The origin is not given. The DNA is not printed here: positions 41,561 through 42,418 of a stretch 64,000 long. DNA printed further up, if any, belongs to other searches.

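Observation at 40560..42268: XRE - ImmA/IrrE metallopeptidase - PIN nuclease three-gene module behind a consensus promoter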

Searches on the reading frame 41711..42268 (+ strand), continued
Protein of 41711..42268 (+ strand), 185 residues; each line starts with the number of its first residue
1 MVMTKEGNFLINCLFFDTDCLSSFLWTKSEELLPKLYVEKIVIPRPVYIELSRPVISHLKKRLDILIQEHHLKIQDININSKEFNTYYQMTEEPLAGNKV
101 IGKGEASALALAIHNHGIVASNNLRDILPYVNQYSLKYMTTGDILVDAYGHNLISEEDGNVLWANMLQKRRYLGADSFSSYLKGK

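Call 29: search_solved_structures(query=A1, max_evalue=10, show_alignments=5)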
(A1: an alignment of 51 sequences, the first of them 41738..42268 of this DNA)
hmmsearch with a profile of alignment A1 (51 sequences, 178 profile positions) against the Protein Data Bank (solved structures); distinct sequences matched with E-value up to 10: 5.
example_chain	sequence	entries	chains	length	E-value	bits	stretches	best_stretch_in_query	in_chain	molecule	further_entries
6ian_A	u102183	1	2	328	0.21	14.6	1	29-168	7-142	Intraflagellar transport protein 74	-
9e78_3m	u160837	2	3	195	0.26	14.3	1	19-66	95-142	ArcMAP3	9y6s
8rt0_A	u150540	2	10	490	0.87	12.6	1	48-141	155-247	Outer capsid protein VP5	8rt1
6kko_A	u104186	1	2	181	0.96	12.4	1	72-115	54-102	Putative serine phosphatase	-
1u7u_A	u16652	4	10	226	1.6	11.7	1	60-128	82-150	Coenzyme A biosynthesis bifunctional protein coaBC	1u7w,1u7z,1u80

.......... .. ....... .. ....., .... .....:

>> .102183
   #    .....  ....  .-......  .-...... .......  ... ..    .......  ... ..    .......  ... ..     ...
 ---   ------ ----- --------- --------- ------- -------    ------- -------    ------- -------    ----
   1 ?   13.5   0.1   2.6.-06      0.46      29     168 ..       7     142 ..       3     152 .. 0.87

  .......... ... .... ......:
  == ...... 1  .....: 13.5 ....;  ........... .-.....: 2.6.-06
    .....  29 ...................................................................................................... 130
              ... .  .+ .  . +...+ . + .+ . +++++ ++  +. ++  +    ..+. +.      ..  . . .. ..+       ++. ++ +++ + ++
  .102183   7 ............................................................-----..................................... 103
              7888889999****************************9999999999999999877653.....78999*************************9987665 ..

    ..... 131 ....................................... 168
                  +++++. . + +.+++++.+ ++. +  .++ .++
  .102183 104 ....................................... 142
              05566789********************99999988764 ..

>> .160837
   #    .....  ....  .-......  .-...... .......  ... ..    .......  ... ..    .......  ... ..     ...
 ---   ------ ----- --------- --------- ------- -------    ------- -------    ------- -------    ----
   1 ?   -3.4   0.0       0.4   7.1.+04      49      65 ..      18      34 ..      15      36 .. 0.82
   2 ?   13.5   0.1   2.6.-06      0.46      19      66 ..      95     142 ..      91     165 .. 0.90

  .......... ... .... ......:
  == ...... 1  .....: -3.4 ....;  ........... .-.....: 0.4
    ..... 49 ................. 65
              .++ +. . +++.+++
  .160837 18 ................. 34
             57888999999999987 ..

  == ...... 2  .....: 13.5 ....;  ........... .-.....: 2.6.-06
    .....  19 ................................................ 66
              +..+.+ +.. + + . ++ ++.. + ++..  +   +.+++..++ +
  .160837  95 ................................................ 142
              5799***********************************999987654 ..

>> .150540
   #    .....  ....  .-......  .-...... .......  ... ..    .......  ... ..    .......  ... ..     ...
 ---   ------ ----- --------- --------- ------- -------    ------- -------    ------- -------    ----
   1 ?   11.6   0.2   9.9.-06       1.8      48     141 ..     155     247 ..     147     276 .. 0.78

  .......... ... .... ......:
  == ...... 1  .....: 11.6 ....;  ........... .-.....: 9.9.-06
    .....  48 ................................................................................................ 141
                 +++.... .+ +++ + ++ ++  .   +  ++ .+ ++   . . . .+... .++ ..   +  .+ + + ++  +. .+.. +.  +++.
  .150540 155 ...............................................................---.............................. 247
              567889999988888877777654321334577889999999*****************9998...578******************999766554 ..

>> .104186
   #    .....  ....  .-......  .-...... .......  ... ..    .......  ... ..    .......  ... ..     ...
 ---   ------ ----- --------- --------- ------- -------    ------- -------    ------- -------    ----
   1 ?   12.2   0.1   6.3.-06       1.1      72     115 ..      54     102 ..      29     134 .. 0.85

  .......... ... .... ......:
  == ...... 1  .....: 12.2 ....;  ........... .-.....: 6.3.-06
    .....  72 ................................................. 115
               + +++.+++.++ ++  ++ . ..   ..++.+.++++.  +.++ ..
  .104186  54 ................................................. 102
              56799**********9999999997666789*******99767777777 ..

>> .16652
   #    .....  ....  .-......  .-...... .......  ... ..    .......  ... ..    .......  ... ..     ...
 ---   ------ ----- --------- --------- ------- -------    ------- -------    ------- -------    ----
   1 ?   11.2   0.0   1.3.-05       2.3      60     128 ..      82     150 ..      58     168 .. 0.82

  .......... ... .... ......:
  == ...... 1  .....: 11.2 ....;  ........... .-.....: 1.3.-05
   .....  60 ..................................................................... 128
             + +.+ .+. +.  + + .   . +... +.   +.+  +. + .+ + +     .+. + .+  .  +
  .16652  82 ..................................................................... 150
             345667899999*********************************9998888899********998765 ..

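Call 34: search_protein_families(library=pfam, alignment_id=A1, max_evalue=1)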
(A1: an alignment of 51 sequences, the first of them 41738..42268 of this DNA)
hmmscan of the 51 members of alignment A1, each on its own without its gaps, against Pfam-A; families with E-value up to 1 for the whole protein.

A. member 1, window:41738-42268:+ (176 aa): 0 families

B. families by the number of members that match (of 51 scanned): 17 families
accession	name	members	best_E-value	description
PF01850.27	PIN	8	0.0024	PIN domain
PF13207.12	AAA_17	3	0.019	AAA domain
PF03413.25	PepSY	3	0.064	Peptidase propeptide and YPEB domain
PF13154.11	DUF3991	3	0.12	Protein of unknown function (DUF3991)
PF25247.1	LbH_GLGC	1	0.0085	GLGC left-handed parallel beta-helix domain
PF13171.11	DUF4004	1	0.011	Protein of unknown function (DUF4004)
PF11848.13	DUF3368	1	0.046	Domain of unknown function (DUF3368)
PF22819.2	TcaA_5th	1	0.049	TcaA protein NTF2-like domain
PF03829.18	PTSIIA_gutA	1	0.05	PTS system glucitol/sorbitol-specific IIA component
PF07412.17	Geminin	1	0.066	Geminin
PF20612.3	SHOCT_2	1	0.083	SHOCT domain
PF22204.1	C2c1_WED-II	1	0.083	CRISPR-associated endonuclease C2c1, wedge domain, second region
PF14916.11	CCDC92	1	0.094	Coiled-coil domain of unknown function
PF00828.25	Ribosomal_L27A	1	0.097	Ribosomal proteins 50S-L15, 50S-L18e, 60S-L27A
PF00901.23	Orbi_VP5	1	0.1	Orbivirus outer capsid protein VP5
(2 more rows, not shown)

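Call 46: search_protein_families(library=pfam, alignment_id=A2, max_evalue=0.00001)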
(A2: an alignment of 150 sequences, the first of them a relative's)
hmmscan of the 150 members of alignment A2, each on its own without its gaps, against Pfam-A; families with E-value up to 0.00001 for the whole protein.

A. member 1, L001:5433-6596:+ (388 aa): 2 families
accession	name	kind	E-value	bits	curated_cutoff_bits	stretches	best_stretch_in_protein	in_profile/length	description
PF13175.12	AAA_15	-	2.7e-16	60.6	32.1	1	2-376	5-372/374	AAA ATPase domain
PF13304.12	AAA_21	-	9.8e-16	59.1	27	1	282-374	220-299/304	AAA domain, putative AbiEii toxin, Type IV TA system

B. families by the number of members that match (of 150 scanned): 145 families (the first 25 are shown)
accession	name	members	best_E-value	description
PF00005.33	ABC_tran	4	6.7e-34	ABC transporter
PF01473.26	Choline_bind_1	4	6.8e-27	Putative cell wall binding repeat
PF19127.6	Choline_bind_3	4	1.1e-25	Choline-binding repeat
PF01554.23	MatE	3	7.7e-54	MatE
PF04203.18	Sortase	3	1.3e-24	Sortase domain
PF13304.12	AAA_21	3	9.8e-16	AAA domain, putative AbiEii toxin, Type IV TA system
PF12728.13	HTH_17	3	5.7e-11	Helix-turn-helix domain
PF01510.30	Amidase_2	3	1.4e-06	N-acetylmuramoyl-L-alanine amidase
PF00154.27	RecA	2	1.5e-139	recA bacterial DNA recombination protein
PF00361.26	Proton_antipo_M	2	5.4e-56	NADH:quinone oxidoreductase/Mrp antiporter, TM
PF03446.21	NAD_binding_2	2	1.9e-51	NAD binding domain of 6-phosphogluconate dehydrogenase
PF00664.28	ABC_membrane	2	1.2e-48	ABC transporter transmembrane region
PF08245.18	Mur_ligase_M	2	6.1e-48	Mur ligase middle domain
PF02875.26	Mur_ligase_C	2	3.1e-28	Mur ligase, glutamate ligase domain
PF00072.30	Response_reg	2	5.5e-28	Response regulator receiver domain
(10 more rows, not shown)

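Call 47: search_protein_families(library=pfam, alignment_id=A3, max_evalue=0.00001)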
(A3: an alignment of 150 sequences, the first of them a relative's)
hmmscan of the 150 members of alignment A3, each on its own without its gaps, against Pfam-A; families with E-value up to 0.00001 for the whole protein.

A. member 1, L001:8750-10804:- (684 aa): 1 family
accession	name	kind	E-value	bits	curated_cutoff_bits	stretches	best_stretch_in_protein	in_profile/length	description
PF00183.23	HSP90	-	8.2e-58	197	24.4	2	182-453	1-272/518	Hsp90 protein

B. families by the number of members that match (of 150 scanned): 182 families (the first 25 are shown)
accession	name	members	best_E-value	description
PF18984.5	DUF5717_N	2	1.4e-284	Family of unknown function (DUF5717)N-terminal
PF18980.5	DUF5716_C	2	1e-100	Family of unknown function (DUF5716) C-terminal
PF18983.5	DUF5717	2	1.1e-100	Family of unknown function (DUF5717)C-terminal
PF00005.33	ABC_tran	2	2.9e-43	ABC transporter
PF03358.20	FMN_red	2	3.3e-31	NADPH-dependent FMN reductase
PF07564.17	DUF1542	2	3.1e-27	Domain of Unknown Function (DUF1542)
PF06182.17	ABC2_membrane_6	2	5.9e-25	ABC-2 family transporter protein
PF08241.18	Methyltransf_11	2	3.3e-22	Methyltransferase domain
PF13349.12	DUF4097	2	1.5e-21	Toastrack DUF4097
PF13649.12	Methyltransf_25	2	1.2e-20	Methyltransferase domain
PF13847.12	Methyltransf_31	2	6.4e-20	Methyltransferase domain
PF00528.27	BPD_transp_1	2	3.7e-16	Binding-protein-dependent transport system inner membrane component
PF00440.29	TetR_N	2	9.9e-16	Bacterial regulatory proteins, tetR family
PF13304.12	AAA_21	2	1.7e-15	AAA domain, putative AbiEii toxin, Type IV TA system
PF02525.22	Flavodoxin_2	2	4.8e-15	Flavodoxin-like fold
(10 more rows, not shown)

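Call 48: search_dna_similar(query=window:41738-42268:+, collection=phages, mode=protein, max_evalue=0.00001, max_rows=15)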
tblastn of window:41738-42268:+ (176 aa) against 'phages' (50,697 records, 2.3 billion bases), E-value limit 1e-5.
No match.

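Call 49: search_dna_similar(query=window:41738-42268:+, collection=plasmids, mode=protein, max_evalue=0.00001, max_rows=15)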
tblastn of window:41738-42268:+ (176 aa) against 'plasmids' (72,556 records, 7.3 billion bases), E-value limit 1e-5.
Records with a match: 2; places in all: 2; records where one place covers at least 80% of the query: 2.
Best place of each record, by identity: <60% 2.
By first word of the organism name: Acetoanaerobium 1; Hymenobacter 1.
By predicted mobility (MOB-suite, as given by PLSDB): non-mobilizable 1; mobilizable 1.
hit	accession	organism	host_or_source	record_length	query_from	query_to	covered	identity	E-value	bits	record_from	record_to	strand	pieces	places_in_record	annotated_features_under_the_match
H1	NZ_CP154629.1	Acetoanaerobium noterae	cell culture,Sludge of a digestion ...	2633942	1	174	99%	49.4%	1e-50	181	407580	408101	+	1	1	none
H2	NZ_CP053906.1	Hymenobacter sp. BRD67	cell culture,soil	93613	5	175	97%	31.0%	2e-11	68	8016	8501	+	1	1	hypothetical protein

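Call 50: find_related_loci(query=A1, collection=viral_contigs, flank=8000)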
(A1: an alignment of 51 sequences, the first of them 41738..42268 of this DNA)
Query A1 (176 aa) in viral_contigs; peptide patterns used: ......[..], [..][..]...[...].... (x = any residue, [..] = any of these).
62 stretches matched a pattern; 2 encode a relative of the query (tblastn E <= 1e-3); 2 distinct loci.
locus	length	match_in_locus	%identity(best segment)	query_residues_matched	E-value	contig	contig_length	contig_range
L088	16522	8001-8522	48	1-174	8e-55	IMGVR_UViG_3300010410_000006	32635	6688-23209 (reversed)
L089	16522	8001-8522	48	1-174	9e-53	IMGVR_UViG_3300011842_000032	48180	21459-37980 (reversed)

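Call 78: search_protein_families(library=padloc, alignment_id=A2, max_evalue=1e-10)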
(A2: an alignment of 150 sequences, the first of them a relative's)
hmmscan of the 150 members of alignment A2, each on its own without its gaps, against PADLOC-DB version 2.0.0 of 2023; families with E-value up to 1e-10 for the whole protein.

A. member 1, L001:5433-6596:+ (388 aa): 17 families
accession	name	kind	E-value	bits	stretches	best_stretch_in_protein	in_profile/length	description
PDLC04033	PD-T4-4_A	-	1.1e-20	72.2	1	271-378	264-369/460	-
PDLC03878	NsnB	-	6.8e-20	70.1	1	268-378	174-281/345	-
PDLC02979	AriA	-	9.9e-19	66.4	1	3-376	6-371/373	-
PDLC04214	HEC-02A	-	1.2e-17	62.2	1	268-374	173-278/338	-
PDLC04213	HEC-02A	-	1.5e-17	62.1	1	269-374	169-272/337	-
PDLC04032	PD-T4-4_A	-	3.8e-17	60.4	1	269-377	281-389/474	-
PDLC02980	AriA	-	2.9e-16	58.3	1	21-374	1-299/304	-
PDLC04664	PDC-M47A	-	9.8e-16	55.7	0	291-376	281-363/461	-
PDLC04135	mad3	-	2.2e-13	48.5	1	2-380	4-329/374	mads_3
PDLC00070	GajA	-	1.5e-12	44.9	0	332-375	290-334/596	AAA ATPase domain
PDLC00285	PtuA1|PtuA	-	4.2e-12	44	1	21-374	28-326/432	AAA ATPase domain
PDLC00271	PtuA1|PtuA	-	4.5e-12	44.2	0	330-375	276-319/421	AAA ATPase domain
PDLC00283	PtuA1|PtuA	-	7.1e-12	43.2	1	20-374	27-340/448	AAA ATPase domain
PDLC02915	ATPase-Toprim_I-B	-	8.3e-12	42.7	0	2-53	5-56/623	-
PDLC02358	Old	-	1.8e-11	41.5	0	2-39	6-43/578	Old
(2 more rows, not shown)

B. families by the number of members that match (of 150 scanned): 58 families (the first 25 are shown)
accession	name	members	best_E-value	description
PDLC04135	mad3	5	1.7e-26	mads_3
PDLC05002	PDC-S34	1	1.3e-125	-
PDLC05001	PDC-S34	1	9.1e-108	-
PDLC05000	PDC-S34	1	1.7e-97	-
PDLC04995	PDC-S32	1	4.5e-50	-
PDLC01247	DEDDh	1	9.7e-41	"CAS-I,CAS-II,CAS-III,CAS-IV,CAS-V,CAS-VI; associated"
PDLC05027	PDC-S48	1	2.4e-39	-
PDLC03802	RTasHel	1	5.7e-38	DRT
PDLC00117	GajB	1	1.2e-37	UrvD helicase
PDLC00103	GajB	1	4.1e-35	UrvD helicase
PDLC05028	PDC-S48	1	1.8e-31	-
PDLC00132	GajB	1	2.2e-30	UrvD helicase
PDLC00130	GajB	1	3e-28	UrvD helicase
PDLC00114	GajB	1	2e-26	UrvD helicase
PDLC00123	GajB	1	1.6e-25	UrvD helicase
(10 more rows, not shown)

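Call 79: search_protein_families(library=padloc, alignment_id=A3, max_evalue=1e-10)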
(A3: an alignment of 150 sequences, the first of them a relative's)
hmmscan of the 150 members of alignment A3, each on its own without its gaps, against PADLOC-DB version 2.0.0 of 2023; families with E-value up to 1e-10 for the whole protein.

A. member 1, L001:8750-10804:- (684 aa): 0 families

B. families by the number of members that match (of 150 scanned): 79 families (the first 25 are shown)
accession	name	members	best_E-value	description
PDLC04135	mad3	2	7.3e-47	mads_3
PDLC04134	mad2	2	5e-23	mads_2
PDLC04140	mad8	2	8.2e-17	mads_8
PDLC02980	AriA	2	5.3e-16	-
PDLC00512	JetC1|JetC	1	0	DUF3584 domain; MukB-like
PDLC00518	JetC1|JetC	1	1.1e-246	DUF3584 domain; MukB-like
PDLC03659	mREase_IV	1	1.5e-232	Type IV methyl-directed restriction enzyme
PDLC00457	JetA1|JetA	1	8.8e-201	DUF3375 domain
PDLC00511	JetC1|JetC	1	1.2e-162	DUF3584 domain; MukB-like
PDLC04787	PDC-S01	1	8.6e-146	-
PDLC00517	JetC1|JetC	1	4.6e-134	DUF3584 domain; MukB-like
PDLC04151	HEC-05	1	5.5e-126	-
PDLC00514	JetC1|JetC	1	1e-104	DUF3584 domain; MukB-like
PDLC03658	mREase_IV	1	2.4e-98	Type IV methyl-directed restriction enzyme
PDLC02305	AbiEii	1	1.2e-90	AbiEii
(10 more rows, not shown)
